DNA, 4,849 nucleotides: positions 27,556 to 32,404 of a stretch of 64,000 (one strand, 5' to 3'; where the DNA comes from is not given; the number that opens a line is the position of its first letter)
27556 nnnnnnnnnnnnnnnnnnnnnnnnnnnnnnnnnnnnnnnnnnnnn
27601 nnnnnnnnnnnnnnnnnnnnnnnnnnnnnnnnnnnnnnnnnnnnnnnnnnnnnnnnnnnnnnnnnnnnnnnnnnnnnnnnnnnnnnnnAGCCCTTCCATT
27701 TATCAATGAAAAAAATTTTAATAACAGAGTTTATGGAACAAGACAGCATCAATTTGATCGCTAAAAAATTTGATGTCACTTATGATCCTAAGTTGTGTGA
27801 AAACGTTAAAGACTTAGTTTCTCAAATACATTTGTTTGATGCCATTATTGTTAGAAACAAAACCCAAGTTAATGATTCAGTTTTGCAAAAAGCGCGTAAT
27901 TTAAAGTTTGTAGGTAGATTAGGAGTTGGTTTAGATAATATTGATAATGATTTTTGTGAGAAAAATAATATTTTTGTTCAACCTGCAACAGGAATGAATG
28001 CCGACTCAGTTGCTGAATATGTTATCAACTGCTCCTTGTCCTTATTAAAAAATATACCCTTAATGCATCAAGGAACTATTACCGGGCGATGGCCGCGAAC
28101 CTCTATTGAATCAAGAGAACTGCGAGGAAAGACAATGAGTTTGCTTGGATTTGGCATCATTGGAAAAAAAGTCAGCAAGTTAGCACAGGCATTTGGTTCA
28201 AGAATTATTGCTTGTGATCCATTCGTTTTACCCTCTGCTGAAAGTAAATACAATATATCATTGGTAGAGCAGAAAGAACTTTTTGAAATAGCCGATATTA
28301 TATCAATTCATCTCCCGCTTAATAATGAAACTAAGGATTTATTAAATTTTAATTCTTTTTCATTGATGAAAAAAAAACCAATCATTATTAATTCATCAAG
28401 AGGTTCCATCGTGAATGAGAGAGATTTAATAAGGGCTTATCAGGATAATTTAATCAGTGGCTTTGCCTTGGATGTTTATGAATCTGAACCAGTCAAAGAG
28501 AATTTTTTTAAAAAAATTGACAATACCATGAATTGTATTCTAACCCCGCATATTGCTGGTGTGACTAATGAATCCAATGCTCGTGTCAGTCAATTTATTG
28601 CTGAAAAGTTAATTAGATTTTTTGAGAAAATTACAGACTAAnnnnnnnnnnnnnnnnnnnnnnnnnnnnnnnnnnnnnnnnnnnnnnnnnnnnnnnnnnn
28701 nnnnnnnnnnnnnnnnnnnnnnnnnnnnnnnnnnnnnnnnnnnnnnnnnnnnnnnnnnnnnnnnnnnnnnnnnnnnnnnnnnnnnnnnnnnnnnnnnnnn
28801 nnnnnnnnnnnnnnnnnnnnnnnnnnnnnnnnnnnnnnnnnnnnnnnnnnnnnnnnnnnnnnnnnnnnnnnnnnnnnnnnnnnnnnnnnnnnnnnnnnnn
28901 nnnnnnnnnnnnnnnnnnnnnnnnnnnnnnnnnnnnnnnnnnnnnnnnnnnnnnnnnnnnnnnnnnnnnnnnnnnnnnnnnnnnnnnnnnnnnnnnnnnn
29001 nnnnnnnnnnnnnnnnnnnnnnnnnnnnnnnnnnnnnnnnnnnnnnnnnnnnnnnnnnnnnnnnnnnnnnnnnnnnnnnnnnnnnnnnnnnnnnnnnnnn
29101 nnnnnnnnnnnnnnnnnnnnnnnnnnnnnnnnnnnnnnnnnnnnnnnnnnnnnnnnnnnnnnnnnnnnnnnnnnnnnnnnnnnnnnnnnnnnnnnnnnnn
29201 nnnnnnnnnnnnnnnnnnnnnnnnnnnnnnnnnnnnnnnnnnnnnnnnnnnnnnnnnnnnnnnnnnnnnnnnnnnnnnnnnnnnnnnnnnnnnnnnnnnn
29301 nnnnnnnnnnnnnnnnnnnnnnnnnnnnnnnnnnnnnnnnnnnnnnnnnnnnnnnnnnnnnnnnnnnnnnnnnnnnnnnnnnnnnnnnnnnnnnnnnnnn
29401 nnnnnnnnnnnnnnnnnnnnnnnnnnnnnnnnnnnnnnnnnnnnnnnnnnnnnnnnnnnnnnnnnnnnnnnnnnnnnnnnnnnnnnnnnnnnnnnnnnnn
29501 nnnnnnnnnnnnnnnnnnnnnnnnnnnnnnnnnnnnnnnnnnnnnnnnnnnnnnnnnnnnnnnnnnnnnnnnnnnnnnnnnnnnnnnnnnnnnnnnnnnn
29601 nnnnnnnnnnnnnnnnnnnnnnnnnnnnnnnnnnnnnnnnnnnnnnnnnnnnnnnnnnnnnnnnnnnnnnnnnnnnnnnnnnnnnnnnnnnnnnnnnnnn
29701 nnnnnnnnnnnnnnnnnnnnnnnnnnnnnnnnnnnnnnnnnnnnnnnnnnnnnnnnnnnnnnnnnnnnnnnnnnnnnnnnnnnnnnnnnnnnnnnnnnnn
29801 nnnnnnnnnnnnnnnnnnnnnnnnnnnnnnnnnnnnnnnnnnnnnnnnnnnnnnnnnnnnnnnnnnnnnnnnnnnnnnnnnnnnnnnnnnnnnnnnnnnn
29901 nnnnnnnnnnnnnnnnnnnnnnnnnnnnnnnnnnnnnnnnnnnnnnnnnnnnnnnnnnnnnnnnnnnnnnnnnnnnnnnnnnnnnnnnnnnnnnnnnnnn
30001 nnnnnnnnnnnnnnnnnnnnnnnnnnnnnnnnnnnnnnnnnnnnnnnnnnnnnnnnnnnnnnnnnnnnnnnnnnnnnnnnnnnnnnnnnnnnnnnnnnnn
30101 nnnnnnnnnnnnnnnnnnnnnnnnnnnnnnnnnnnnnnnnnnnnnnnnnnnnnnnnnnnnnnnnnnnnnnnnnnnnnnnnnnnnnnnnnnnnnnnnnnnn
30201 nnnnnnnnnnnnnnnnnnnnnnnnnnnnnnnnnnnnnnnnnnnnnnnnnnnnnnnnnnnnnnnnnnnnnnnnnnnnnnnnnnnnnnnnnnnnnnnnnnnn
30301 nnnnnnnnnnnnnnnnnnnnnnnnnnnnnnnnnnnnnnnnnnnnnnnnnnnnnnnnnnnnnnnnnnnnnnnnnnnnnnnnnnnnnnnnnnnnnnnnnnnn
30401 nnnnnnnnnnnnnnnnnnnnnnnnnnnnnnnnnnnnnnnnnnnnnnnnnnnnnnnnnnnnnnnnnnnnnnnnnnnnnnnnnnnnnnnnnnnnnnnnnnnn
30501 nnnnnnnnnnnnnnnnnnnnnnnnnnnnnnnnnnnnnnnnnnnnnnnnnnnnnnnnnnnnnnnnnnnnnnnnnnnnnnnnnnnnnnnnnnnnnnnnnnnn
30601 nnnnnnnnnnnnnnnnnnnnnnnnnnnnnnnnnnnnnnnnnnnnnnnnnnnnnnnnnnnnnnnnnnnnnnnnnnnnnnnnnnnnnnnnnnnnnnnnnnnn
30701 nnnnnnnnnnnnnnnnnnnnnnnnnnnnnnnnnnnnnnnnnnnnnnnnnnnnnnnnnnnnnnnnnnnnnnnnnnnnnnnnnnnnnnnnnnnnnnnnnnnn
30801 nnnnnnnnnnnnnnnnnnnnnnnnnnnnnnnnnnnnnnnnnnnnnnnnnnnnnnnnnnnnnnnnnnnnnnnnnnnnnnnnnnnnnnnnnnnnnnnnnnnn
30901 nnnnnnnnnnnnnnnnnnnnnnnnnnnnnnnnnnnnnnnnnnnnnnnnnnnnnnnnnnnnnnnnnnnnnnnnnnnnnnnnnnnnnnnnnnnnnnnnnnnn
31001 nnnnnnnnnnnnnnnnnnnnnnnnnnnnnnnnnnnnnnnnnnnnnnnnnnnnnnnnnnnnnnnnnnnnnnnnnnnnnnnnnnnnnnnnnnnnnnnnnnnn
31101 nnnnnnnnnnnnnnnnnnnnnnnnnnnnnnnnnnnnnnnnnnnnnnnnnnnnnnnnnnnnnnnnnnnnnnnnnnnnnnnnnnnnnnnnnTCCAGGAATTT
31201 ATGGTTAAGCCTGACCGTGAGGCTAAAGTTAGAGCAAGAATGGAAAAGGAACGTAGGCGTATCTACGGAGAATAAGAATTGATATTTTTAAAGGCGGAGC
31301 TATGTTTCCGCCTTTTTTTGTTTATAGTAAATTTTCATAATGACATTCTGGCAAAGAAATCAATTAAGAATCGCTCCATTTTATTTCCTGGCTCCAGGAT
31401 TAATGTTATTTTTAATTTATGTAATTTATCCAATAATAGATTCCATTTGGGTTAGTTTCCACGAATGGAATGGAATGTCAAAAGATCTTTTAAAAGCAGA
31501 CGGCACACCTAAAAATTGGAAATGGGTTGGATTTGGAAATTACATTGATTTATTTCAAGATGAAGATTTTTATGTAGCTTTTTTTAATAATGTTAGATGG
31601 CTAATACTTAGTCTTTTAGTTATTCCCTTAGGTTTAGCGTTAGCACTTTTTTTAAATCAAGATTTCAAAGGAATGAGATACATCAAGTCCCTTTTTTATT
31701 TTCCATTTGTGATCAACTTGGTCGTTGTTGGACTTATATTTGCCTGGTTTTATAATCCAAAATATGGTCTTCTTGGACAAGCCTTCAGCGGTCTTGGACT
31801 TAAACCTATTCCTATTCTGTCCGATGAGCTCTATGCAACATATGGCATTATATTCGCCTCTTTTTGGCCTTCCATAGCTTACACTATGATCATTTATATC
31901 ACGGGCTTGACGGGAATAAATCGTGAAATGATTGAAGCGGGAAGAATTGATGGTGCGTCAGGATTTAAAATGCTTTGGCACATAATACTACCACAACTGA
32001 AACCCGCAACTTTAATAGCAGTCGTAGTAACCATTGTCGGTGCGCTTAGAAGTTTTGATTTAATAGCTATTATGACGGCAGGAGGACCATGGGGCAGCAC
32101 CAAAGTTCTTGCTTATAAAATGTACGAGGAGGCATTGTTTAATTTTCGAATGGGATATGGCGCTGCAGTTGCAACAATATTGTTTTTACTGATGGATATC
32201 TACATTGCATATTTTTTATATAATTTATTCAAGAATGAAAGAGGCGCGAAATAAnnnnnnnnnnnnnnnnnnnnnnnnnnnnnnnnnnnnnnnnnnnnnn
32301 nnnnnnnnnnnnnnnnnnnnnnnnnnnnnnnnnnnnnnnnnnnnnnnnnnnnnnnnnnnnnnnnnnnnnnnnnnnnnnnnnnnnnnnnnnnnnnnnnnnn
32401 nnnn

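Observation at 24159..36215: GH31 glycosidase operon ending in a split ComDE-type TPP decarboxylase plus 2-hydroxyacid dehydrogenase, suggesting catabolism of a glycoside with a C3-acid or C3-sulfonate aglycone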

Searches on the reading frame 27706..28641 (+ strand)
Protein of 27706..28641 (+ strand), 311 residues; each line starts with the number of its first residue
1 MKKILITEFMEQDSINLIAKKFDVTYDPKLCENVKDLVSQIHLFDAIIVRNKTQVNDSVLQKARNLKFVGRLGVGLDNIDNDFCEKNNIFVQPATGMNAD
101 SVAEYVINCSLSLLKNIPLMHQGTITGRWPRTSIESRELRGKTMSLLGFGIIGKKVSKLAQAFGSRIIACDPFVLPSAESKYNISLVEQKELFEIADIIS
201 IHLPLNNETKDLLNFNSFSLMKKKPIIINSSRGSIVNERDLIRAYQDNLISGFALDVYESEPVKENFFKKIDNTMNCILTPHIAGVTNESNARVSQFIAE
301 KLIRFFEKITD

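Call 4: search_protein_families(library=pfam, proteins=[window:27706-28641:+])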
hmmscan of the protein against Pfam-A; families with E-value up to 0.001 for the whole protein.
window:27706-28641:+ (311 aa): 2 families
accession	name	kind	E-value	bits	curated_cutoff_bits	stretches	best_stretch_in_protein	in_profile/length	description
PF02826.25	2-Hacid_dh_C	-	1.5e-47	161.7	25.1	1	110-284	4-178/178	D-isomer specific 2-hydroxyacid dehydrogenase, NAD binding domain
PF00389.36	2-Hacid_dh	-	5e-24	84.9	24.6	1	4-307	1-125/134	D-isomer specific 2-hydroxyacid dehydrogenase, catalytic domain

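Call 6: search_protein_families(library=ncbifam, proteins=[window:27706-28641:+], max_evalue=0.00001)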
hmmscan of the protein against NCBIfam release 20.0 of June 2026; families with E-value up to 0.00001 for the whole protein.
window:27706-28641:+ (311 aa): 21 families
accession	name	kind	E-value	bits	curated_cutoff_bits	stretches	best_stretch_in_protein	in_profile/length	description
TIGR01327.1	PGDH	equivalog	3.5e-72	243.9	454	1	3-305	1-300/525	phosphoglycerate dehydrogenase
NF008759.0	PRK11790.1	equivalog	3.2e-60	203.9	404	1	3-307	13-318/410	phosphoglycerate dehydrogenase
NF006263.0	PRK08410.1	equivalog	5.3e-55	187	389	1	45-307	43-308/311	D-2-hydroxyacid dehydrogenase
NF009714.1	PRK13243.1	equivalog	4.8e-52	177.3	455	1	3-306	4-313/332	glyoxylate reductase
NF005069.0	PRK06487.1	equivalog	1e-43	149.6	448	1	46-307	50-312/320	2-hydroxyacid dehydrogenase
NF001309.0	PRK00257.1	equivalog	1.4e-42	146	434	1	40-307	34-279/379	4-phosphoerythronate dehydrogenase PdxB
NF005750.0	PRK07574.1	equivalog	8.1e-40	137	329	1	58-308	107-359/386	NAD-dependent formate dehydrogenase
NF005387.0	PRK06932.1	equivalog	2e-36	125.6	492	1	46-291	46-295/314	2-hydroxyacid dehydrogenase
NF006374.0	PRK08605.1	subfamily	2.4e-33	115.6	356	1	15-290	17-306/332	D-lactate dehydrogenase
NF041369.1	Dhydh_Halo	equivalog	1.2e-31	110.1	400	1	62-304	52-293/305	D-2-hydroxyacid dehydrogenase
NF000492.1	vanH_gen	exception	3.1e-31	108.6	540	1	37-289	36-294/312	D-lactate dehydrogenase VanH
NF011938.0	PRK15409.1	equivalog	9.5e-30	103.7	492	1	8-303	9-306/324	glyoxylate/hydroxypyruvate reductase GhrB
NF009127.0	PRK12480.1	equivalog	7.9e-29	100.7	579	1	24-263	28-266/330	D-lactate dehydrogenase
NF005027.0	PRK06436.1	equivalog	2.1e-28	99.3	261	1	29-290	15-264/303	2-hydroxyacid dehydrogenase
NF011966.0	PRK15438.1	equivalog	4e-27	95.3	687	1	38-305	32-277/378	4-phosphoerythronate dehydrogenase PdxB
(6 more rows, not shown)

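Call 58: search_solved_structures(query=window:27706-28641:+, max_evalue=1e-25)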
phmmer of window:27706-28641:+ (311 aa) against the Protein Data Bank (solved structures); distinct sequences matched with E-value up to 1e-25: 59.
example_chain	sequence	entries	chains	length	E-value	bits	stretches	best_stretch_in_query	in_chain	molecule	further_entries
1wwk_A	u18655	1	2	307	6.3e-49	170.3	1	22-306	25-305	phosphoglycerate dehydrogenase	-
2ekl_A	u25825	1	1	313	9.3e-47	163.2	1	3-306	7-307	D-3-phosphoglycerate dehydrogenase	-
6plf_A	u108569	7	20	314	2.3e-46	161.9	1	33-303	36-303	D-3-phosphoglycerate dehydrogenase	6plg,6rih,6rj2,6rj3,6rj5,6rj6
7dkm_A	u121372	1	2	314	2.4e-46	161.9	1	33-303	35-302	D-3-phosphoglycerate dehydrogenase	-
6cwa_A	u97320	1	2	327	2.7e-46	161.7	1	33-303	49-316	D-3-phosphoglycerate dehydrogenase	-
7ewh_A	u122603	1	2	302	2.8e-46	161.6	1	33-302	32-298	D-3-phosphoglycerate dehydrogenase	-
7cvp_A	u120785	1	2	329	2.8e-46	161.6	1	33-303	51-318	D-3-phosphoglycerate dehydrogenase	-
2g76_A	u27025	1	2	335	2.9e-46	161.6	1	33-303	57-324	D-3-phosphoglycerate dehydrogenase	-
5n6c_A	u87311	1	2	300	3.9e-46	161.2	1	34-302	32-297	D-3-phosphoglycerate dehydrogenase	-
9jcm_A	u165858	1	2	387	1.8e-42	149.2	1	33-303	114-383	D-3-phosphoglycerate dehydrogenase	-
9whb_A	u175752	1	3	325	4.7e-42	147.8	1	3-304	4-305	3-phosphoglycerate dehydrogenase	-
9jcn_A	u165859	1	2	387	1.2e-41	146.4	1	33-303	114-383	D-3-phosphoglycerate dehydrogenase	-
3ddn_A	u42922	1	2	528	3.8e-40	141.5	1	37-301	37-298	D-3-phosphoglycerate dehydrogenase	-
1ygy_A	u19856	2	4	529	3.8e-40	141.5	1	37-301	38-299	D-3-phosphoglycerate dehydrogenase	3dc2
8pin_A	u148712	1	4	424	5e-39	137.8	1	35-306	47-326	D-3-phosphoglycerate dehydrogenase 2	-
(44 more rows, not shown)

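Call 76: search_dna_similar(query=window:27706-28641:+, collection=plasmids, mode=protein, max_rows=25, max_evalue=1e-30)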
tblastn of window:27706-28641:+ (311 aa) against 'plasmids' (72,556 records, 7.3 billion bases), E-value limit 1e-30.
Records with a match: 384; places in all: 430; records where one place covers at least 80% of the query: 371.
Best place of each record, by identity: <60% 384.
By first word of the organism name: Rhizobium 62; Pantoea 60; Lactiplantibacillus 20; Agrobacterium 19; Sinorhizobium 15; Shinella 14; Ensifer 11; Clostridium 9; Klebsiella 8; Roseomonas 8; and 78 more.
By predicted mobility (MOB-suite, as given by PLSDB): non-mobilizable 234; conjugative 101; mobilizable 49.
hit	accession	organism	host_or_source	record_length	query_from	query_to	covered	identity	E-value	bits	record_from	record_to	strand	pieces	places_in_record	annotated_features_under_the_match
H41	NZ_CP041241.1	Sinorhizobium mexicanum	Acaciella angustissima,cell culture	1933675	1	308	99%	43.8%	7e-79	268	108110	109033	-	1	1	none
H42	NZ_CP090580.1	Methylobacterium radiotolerans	Pure isolate,Urban soil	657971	1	308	99%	39.9%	4e-60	214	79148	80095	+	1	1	NAD(P)-dependent oxidoreductase | cation:dicarboxylase symporter family transporter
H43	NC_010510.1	Methylobacterium radiotolerans JCM 2831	-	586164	1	308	99%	39.6%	2e-59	212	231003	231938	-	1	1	NAD(P)-dependent oxidoreductase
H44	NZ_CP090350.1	Methylobacterium oryzae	single cell,soil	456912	1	308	99%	39.1%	6e-62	219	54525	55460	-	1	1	NAD(P)-dependent oxidoreductase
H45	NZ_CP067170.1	Paracoccus aestuarii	cell culture,isolated from tidal flat ...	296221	1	303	97%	39.5%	5e-74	254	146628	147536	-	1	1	hydroxyacid dehydrogenase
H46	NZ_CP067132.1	Paracoccus seriniphilus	cell culture,washing water of Bugula ...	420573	1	308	99%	37.3%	2e-66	232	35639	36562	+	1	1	hydroxyacid dehydrogenase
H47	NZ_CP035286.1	Paracoccus versutus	whole organism,soil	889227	4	308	98%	37.5%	3e-67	234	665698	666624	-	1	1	hydroxyacid dehydrogenase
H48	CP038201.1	Paracoccus ferrooxidans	single cell,bioreactor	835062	4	308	98%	37.5%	7e-67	233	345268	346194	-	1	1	hydroxyacid dehydrogenase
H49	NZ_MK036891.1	Leclercia adecarboxylata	-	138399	3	295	94%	35.7%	4e-42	162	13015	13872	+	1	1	hydroxyacid dehydrogenase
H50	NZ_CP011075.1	Brevibacillus laterosporus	Oryza sativa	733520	3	310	99%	33.8%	1e-50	186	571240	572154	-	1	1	serA: phosphoglycerate dehydrogenase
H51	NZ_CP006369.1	Aureimonas sp. AU20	-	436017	2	303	97%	34.2%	6e-44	167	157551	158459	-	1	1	hydroxyacid dehydrogenase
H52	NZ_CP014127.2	Pantoea vagans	Homo sapiens,wound swab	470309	10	304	95%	34.6%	9e-43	164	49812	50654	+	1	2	phosphoglycerate dehydrogenase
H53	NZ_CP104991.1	Rhizobium sp. CC-CFT758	cell culture,agricultural soil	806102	3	307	98%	33.2%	2e-43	166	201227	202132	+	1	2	hydroxyacid dehydrogenase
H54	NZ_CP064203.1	Acinetobacter baumannii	Homo sapiens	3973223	2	306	98%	33.2%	3e-39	154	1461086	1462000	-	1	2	none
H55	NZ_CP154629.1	Acetoanaerobium noterae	cell culture,Sludge of a digestion ...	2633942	3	302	96%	33.7%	2e-35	142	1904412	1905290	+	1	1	none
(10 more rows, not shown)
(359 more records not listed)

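Call 77: get_annotated_region(hit=H41, flank=10000)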
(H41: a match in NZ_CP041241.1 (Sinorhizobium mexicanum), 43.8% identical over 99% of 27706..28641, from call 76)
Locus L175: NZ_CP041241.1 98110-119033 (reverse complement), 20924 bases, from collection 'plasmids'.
description: Sinorhizobium mexicanum strain ITTG R7 plasmid pEmeITTGR7c, complete sequence
organism: Sinorhizobium mexicanum (NCBI taxid 375549)
taxonomy: Bacteria; Pseudomonadota; Alphaproteobacteria; Hyphomicrobiales; Rhizobiaceae; Sinorhizobium; Sinorhizobium mexicanum
host: -; source: Acaciella angustissima,cell culture; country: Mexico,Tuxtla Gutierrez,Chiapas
typing (MOB-suite, as given by PLSDB): non-mobilizable; mating-pair formation MPF_T
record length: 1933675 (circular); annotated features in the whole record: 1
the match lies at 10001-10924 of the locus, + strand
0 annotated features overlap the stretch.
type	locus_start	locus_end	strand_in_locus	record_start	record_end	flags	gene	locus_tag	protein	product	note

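Call 78: get_annotated_region(hit=H45, flank=10000)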
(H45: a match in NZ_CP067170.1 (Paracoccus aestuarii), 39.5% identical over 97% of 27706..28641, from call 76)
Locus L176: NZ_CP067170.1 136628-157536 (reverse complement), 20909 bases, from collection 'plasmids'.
description: Paracoccus aestuarii strain DSM 19484 plasmid p296221, complete sequence
organism: Paracoccus aestuarii (NCBI taxid 453842)
taxonomy: Bacteria; Pseudomonadota; Alphaproteobacteria; Rhodobacterales; Paracoccaceae; Paracoccus; Paracoccus aestuarii
host: -; source: cell culture,isolated from tidal flat sediment; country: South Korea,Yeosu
typing (MOB-suite, as given by PLSDB): non-mobilizable; replicon rep_cluster_229
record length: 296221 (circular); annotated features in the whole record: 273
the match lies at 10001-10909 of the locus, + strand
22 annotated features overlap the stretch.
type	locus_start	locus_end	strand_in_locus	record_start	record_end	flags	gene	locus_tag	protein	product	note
CDS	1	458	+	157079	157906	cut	-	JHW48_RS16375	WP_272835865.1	metal ABC transporter permease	GO:0055085 - transmembrane transport [Evidence IEA]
CDS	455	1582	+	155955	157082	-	-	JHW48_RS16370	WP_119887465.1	metal ABC transporter permease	GO:0030001 - metal ion transport [Evidence IEA]; GO:0055085 - transmembrane transport [Evidence IEA]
CDS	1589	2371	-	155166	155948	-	-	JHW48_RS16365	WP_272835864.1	fused MFS/spermidine synthase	-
CDS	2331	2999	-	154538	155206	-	-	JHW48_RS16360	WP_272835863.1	fused MFS/spermidine synthase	-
CDS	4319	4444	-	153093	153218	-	-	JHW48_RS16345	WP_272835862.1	hypothetical protein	-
CDS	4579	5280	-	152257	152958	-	-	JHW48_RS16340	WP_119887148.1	GntR family transcriptional regulator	-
CDS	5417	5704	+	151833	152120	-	-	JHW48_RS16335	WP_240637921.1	UxaA family hydrolase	-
CDS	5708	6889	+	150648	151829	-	-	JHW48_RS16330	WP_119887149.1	UxaA family hydrolase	-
CDS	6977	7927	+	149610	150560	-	-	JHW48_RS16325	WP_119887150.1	tripartite tricarboxylate transporter substrate binding protein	-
CDS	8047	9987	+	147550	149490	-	-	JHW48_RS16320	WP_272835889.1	tripartite tricarboxylate transporter permease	-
CDS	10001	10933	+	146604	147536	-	-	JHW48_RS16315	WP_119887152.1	hydroxyacid dehydrogenase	-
CDS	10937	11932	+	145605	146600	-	-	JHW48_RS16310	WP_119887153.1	Ldh family oxidoreductase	-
CDS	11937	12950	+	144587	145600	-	-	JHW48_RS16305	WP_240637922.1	putative sulfate exporter family transporter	-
CDS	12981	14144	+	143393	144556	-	-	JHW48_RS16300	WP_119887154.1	mandelate racemase/muconate lactonizing enzyme family protein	-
CDS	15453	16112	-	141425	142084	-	-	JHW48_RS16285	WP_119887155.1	hypothetical protein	-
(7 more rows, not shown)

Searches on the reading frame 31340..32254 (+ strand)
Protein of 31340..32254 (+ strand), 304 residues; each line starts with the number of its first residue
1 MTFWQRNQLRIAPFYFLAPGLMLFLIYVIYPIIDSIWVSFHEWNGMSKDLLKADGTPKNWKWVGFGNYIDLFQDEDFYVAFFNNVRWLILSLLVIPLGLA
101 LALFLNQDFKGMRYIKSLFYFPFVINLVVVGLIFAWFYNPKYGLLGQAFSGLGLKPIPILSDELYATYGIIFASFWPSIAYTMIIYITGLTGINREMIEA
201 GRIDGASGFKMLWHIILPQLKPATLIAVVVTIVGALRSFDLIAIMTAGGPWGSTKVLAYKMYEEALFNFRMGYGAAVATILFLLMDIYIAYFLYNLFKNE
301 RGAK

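Call 4: search_protein_families(library=pfam, proteins=[window:31340-32254:+])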
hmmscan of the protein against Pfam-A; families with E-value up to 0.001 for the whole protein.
window:31340-32254:+ (304 aa): 1 family
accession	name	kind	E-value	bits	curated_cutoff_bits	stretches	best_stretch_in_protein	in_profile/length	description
PF00528.27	BPD_transp_1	-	5.9e-19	68.9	26.4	1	95-297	2-178/184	Binding-protein-dependent transport system inner membrane component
